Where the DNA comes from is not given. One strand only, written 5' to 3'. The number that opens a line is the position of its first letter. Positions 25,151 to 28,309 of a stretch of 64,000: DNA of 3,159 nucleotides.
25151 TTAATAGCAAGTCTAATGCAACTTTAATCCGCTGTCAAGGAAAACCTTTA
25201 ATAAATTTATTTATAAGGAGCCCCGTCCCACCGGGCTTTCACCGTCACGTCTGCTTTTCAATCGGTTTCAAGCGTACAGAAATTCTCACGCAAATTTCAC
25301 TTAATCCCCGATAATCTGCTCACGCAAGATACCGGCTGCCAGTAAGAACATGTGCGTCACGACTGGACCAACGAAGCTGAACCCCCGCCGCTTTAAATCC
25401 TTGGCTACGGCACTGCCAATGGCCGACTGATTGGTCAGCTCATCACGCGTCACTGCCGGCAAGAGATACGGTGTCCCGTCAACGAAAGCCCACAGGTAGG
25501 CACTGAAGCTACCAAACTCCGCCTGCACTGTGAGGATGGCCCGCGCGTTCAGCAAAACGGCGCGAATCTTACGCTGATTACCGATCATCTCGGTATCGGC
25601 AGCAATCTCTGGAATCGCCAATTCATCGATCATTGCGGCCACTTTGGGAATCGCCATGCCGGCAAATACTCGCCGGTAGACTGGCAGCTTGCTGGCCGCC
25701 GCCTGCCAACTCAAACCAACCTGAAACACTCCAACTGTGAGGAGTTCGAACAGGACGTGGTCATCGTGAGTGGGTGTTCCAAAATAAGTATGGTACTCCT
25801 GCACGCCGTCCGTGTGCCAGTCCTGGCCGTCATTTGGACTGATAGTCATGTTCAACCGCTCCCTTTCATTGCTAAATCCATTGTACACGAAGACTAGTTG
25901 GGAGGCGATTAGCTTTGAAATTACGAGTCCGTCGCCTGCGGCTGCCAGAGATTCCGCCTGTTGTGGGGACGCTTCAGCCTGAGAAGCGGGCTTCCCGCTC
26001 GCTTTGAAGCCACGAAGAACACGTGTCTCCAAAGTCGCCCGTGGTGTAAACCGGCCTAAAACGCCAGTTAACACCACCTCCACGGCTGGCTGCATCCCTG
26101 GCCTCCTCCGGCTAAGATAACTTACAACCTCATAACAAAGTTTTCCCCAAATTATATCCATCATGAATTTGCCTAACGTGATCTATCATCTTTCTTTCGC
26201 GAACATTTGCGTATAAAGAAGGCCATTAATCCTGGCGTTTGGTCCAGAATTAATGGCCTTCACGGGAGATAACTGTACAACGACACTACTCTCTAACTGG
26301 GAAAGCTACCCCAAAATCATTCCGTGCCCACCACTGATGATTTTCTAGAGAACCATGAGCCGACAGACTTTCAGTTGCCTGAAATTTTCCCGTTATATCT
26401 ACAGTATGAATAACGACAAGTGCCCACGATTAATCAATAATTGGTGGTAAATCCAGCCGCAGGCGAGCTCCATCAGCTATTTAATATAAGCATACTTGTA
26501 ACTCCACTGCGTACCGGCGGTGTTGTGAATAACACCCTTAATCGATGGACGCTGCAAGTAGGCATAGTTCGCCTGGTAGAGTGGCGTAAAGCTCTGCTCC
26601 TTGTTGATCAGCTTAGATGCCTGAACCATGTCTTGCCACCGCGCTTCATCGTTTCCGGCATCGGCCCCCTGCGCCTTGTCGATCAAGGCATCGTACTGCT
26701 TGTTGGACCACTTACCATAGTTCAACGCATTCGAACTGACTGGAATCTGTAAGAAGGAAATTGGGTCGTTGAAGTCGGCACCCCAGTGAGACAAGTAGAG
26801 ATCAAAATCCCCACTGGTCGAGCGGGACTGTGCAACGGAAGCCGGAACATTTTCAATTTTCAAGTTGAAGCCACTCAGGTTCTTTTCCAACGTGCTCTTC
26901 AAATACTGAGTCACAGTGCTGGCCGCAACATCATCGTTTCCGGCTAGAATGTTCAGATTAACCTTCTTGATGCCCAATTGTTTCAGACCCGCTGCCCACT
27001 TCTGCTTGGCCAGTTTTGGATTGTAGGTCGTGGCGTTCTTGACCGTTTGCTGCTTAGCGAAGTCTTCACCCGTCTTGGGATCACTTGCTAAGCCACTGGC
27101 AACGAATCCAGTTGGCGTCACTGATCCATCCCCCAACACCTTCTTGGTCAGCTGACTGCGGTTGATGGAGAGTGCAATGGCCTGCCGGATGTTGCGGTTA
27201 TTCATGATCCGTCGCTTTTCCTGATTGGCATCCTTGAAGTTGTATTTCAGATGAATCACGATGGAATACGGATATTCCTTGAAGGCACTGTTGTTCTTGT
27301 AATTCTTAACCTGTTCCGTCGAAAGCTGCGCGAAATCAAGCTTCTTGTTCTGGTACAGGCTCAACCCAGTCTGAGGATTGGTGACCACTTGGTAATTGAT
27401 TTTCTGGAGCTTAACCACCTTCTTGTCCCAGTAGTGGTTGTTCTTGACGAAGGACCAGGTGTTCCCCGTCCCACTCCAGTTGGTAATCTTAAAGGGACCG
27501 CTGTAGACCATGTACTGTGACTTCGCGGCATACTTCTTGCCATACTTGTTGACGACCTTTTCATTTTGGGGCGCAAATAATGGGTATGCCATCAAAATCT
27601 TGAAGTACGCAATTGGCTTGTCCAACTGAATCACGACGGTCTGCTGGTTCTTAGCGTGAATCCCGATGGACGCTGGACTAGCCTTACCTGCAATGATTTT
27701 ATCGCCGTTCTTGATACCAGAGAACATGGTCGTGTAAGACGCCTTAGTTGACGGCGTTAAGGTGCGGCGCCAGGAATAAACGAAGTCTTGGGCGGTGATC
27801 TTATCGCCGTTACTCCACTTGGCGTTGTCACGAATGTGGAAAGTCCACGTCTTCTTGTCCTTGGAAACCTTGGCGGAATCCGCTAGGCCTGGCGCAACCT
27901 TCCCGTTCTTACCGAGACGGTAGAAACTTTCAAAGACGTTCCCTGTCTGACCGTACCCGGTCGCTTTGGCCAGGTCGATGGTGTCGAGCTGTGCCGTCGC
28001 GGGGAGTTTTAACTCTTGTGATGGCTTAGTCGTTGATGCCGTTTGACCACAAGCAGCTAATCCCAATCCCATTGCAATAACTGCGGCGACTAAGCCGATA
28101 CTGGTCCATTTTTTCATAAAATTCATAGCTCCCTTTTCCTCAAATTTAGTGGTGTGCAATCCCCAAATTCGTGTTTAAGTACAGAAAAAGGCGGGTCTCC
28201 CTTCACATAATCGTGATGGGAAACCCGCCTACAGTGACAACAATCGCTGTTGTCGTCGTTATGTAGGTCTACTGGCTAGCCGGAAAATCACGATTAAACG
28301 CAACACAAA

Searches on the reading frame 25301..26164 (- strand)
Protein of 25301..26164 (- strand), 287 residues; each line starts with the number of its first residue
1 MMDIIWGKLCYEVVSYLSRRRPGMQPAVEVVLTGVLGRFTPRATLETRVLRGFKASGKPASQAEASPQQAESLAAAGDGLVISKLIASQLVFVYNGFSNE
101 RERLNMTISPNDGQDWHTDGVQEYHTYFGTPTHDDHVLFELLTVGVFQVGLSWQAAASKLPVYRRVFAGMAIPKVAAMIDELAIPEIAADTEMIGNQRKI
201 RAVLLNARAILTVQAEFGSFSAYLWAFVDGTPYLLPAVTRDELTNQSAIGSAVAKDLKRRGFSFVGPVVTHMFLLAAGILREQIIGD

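Call 73: search_protein_families(library=pfam, proteins=[window:25301-26164:-], max_evalue=0.001)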
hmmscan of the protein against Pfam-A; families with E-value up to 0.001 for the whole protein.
window:25301-26164:- (287 aa): 1 family
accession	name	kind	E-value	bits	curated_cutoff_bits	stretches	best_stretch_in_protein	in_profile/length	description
PF03352.18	Adenine_glyco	-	1e-40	139.9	25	1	121-283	8-170/177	Methyladenine glycosylase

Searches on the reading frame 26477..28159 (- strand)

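Call 73: search_protein_families(library=pfam, proteins=[window:26477-28159:-], max_evalue=0.001)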
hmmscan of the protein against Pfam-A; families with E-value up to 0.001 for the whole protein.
window:26477-28159:- (560 aa): 1 family
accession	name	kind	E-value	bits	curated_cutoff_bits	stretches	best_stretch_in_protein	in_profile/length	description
PF00496.27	SBP_bac_5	-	3.4e-78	263.8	32.4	1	87-477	1-364/368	Bacterial extracellular solute-binding proteins, family 5 Middle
